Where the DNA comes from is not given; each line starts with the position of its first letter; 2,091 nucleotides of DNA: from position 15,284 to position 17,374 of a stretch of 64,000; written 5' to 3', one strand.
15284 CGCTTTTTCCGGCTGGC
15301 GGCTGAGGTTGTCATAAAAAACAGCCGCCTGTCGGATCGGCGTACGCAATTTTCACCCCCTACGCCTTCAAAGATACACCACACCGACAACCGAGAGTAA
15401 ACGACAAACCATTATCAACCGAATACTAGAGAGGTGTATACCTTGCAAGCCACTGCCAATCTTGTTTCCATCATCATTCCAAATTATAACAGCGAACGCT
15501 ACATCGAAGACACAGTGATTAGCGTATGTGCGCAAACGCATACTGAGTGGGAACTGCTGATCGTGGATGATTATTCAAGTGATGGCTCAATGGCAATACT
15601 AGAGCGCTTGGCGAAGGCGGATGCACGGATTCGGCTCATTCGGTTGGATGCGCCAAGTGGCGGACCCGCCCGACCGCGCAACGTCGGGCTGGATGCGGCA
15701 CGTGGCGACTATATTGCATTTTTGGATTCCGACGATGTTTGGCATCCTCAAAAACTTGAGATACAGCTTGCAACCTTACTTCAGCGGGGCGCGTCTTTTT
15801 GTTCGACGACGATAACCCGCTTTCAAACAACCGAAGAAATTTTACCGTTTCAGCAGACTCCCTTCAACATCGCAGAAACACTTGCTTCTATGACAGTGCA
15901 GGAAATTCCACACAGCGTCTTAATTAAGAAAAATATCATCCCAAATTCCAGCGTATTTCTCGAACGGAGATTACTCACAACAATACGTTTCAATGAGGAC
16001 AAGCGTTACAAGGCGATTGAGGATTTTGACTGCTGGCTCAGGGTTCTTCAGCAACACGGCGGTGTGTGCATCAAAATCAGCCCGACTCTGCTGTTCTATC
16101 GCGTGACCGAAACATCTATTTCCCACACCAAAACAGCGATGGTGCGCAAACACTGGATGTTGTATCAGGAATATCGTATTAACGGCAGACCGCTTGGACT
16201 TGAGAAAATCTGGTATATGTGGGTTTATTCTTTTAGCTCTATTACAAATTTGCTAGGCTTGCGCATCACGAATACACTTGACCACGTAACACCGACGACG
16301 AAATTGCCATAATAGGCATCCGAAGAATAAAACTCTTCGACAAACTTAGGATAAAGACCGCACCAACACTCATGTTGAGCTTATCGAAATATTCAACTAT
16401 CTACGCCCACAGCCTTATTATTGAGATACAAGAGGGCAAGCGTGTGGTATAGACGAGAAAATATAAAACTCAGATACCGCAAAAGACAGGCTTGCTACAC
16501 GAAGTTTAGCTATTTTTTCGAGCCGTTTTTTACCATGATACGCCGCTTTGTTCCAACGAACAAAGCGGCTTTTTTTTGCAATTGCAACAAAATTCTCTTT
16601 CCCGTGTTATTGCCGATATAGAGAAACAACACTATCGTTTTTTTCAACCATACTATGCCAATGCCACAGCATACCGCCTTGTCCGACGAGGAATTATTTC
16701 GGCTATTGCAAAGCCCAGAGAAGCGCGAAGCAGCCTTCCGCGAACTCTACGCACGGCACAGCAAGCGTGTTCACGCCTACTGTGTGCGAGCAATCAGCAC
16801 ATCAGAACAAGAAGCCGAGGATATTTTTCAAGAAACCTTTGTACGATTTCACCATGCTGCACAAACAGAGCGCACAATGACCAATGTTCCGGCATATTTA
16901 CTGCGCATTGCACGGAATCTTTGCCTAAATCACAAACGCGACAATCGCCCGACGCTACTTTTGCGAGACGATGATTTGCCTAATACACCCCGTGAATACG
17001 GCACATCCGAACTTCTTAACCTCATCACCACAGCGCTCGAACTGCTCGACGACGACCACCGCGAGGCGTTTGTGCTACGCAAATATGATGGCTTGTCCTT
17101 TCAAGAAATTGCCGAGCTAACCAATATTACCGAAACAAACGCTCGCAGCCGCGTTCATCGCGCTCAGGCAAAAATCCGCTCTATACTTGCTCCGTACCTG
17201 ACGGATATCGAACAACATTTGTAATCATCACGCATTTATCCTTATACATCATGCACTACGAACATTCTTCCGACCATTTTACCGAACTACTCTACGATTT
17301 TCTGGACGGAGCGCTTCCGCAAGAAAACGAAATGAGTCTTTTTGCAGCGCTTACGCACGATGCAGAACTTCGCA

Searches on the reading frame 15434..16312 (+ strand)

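Call 37: search_protein_families(library=pfam, proteins=[window:15434-16312:+], max_evalue=0.001)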
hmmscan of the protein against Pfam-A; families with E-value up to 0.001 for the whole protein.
window:15434-16312:+ (292 aa): 4 families
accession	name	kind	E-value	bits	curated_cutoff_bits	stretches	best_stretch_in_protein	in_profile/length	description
PF00535.33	Glycos_transf_2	-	4.3e-34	118.3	23.3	1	12-140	1-129/168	Glycosyl transferase family 2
PF10111.15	Glyco_tranf_2_2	-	9.3e-21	75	27.3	1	12-230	1-223/276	Glycosyltransferase like family 2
PF13641.12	Glyco_tranf_2_3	-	1.5e-14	55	27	1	11-232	3-220/230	Glycosyltransferase like family 2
PF13632.12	Glyco_trans_2_3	-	4.5e-05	23.8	27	1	93-243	1-143/198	Glycosyl transferase family group 2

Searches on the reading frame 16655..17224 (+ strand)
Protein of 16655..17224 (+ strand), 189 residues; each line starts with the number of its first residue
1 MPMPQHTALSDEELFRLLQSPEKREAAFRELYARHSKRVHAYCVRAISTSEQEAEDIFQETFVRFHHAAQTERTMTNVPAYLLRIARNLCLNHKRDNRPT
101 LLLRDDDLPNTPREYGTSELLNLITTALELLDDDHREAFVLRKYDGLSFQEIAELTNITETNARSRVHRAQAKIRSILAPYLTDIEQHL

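Call 37: search_protein_families(library=pfam, proteins=[window:16655-17224:+], max_evalue=0.001)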
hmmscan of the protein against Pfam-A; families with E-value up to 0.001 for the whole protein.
window:16655-17224:+ (189 aa): 3 families
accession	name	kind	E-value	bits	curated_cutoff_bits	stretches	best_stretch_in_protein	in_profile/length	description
PF08281.18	Sigma70_r4_2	-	1.1e-14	54.3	25.7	1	122-172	2-52/54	Sigma-70, region 4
PF04542.20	Sigma70_r2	-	4.5e-14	52.4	24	1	31-98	1-69/71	Sigma-70 region 2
PF04545.22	Sigma70_r4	-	3e-10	39.9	24.1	1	127-175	1-49/50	Sigma-70, region 4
